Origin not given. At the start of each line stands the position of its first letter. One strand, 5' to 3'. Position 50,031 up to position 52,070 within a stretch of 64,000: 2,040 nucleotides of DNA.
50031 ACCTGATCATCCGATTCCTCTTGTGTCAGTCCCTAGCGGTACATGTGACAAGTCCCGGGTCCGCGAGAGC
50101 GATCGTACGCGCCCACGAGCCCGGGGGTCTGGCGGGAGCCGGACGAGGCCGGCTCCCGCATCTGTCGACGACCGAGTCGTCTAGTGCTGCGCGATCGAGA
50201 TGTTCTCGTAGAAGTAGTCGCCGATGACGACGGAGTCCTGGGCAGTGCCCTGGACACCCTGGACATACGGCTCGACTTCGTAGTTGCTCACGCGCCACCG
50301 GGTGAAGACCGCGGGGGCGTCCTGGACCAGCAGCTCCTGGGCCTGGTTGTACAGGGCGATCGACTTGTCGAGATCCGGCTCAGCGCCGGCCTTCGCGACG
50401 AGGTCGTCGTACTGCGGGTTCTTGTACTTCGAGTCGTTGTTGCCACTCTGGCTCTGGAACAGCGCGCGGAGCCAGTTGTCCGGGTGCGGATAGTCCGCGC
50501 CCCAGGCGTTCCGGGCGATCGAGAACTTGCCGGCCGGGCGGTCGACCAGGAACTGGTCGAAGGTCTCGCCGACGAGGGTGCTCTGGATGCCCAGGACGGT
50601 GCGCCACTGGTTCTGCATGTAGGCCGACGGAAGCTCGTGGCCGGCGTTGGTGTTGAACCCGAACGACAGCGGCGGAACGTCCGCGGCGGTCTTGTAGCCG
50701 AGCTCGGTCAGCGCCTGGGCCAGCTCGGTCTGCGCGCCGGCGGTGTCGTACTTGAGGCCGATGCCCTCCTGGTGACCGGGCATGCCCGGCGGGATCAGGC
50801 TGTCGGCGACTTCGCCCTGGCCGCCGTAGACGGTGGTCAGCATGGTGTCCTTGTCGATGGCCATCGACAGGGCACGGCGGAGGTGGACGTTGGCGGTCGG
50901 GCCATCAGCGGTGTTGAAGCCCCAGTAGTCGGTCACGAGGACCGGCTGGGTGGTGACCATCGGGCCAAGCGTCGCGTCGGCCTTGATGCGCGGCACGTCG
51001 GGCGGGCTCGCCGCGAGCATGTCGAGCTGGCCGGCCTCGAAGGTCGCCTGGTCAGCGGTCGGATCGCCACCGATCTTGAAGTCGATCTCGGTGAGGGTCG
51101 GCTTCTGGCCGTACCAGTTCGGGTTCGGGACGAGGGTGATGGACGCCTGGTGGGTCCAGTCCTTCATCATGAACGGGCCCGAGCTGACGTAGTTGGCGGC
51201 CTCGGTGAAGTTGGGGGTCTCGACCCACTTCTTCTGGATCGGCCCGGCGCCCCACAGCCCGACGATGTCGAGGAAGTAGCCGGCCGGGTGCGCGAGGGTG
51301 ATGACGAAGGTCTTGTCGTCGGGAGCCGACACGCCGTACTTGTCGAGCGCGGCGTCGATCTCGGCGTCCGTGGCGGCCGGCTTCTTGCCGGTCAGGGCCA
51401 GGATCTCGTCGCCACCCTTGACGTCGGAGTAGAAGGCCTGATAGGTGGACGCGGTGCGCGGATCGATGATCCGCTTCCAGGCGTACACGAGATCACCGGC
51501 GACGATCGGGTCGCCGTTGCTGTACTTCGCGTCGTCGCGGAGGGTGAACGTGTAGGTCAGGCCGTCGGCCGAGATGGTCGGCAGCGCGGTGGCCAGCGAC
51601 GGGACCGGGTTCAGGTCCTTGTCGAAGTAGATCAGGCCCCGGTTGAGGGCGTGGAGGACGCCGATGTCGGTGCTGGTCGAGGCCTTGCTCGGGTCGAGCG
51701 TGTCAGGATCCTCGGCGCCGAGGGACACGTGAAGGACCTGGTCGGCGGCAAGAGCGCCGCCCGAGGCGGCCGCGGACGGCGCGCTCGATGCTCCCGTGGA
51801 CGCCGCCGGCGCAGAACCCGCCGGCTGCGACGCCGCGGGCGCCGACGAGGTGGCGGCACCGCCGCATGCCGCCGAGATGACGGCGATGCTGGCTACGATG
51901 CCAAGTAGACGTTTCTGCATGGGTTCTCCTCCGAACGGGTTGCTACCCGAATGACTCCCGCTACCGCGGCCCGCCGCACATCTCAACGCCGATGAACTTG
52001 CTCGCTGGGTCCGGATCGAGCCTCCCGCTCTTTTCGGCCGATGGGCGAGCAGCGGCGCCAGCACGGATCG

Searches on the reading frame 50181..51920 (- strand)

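Call 5: search_protein_families(library=pfam, proteins=[window:50181-51920:-], max_evalue=1)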
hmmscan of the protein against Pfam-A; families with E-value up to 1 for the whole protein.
window:50181-51920:- (579 aa): 2 families
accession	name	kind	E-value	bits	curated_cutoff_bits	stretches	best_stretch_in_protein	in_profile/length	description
PF00496.27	SBP_bac_5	-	6.4e-83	279.3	32.4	1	104-494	1-367/368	Bacterial extracellular solute-binding proteins, family 5 Middle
PF18269.6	T3SS_ATPase_C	-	0.16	12.3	22.7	0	510-535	32-57/72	T3SS EscN ATPase C-terminal domain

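Call 11: search_protein_families(library=ncbifam, proteins=[window:50181-51920:-], max_evalue=0.001)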
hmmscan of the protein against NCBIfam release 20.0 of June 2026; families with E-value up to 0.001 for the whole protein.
window:50181-51920:- (579 aa): 11 families
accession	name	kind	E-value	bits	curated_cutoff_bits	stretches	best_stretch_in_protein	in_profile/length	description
NF011684.0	PRK15104.1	equivalog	3.6e-67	227.3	947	1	42-559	20-527/543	oligopeptide ABC transporter substrate-binding protein OppA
NF007287.0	PRK09755.1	equivalog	2.8e-50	171.6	1098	1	53-559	25-519/535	ABC transporter substrate-binding protein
NF043070.1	DppA_dipep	equivalog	3.4e-42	144.7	1005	1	82-576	51-534/535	dipeptide ABC transporter periplasmic-binding protein DppA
NF045467.1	Opp4A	equivalog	1.4e-32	112.7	650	1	17-560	2-545/556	oligopeptide ABC transporter substrate-binding protein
TIGR02294.1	nickel_nikA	equivalog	4e-30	104.8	393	2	243-498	161-425/501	nickel ABC transporter substrate-binding protein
NF011689.0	PRK15109.1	equivalog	4.3e-22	78.5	560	1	73-538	45-505/547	ABC transporter substrate-binding protein SapA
NF011942.0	PRK15413.1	equivalog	9.8e-20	70.7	594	2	199-539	137-479/512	glutathione ABC transporter substrate-binding protein GsiB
NF045468.1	Opp5A_nikA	equivalog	1.2e-19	70.2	600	1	243-564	157-480/488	nickel ABC transporter substrate-binding protein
TIGR04028.1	SBP_KPN_01854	hypoth_equivalog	6.8e-14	51.3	468.5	2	201-558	115-495/509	TIGR04028 family ABC transporter substrate-binding protein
NF047575.1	opine_bind_CntA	exception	1.2e-09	37.2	800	0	338-496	292-455/535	staphylopine-dependent metal ABC transporter substrate-binding lipoprotein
NF043077.1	MMSYN1_0169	equivalog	4.6e-06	25.4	650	0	203-308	266-384/896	oligopeptide ABC transporter substrate-binding protein OppA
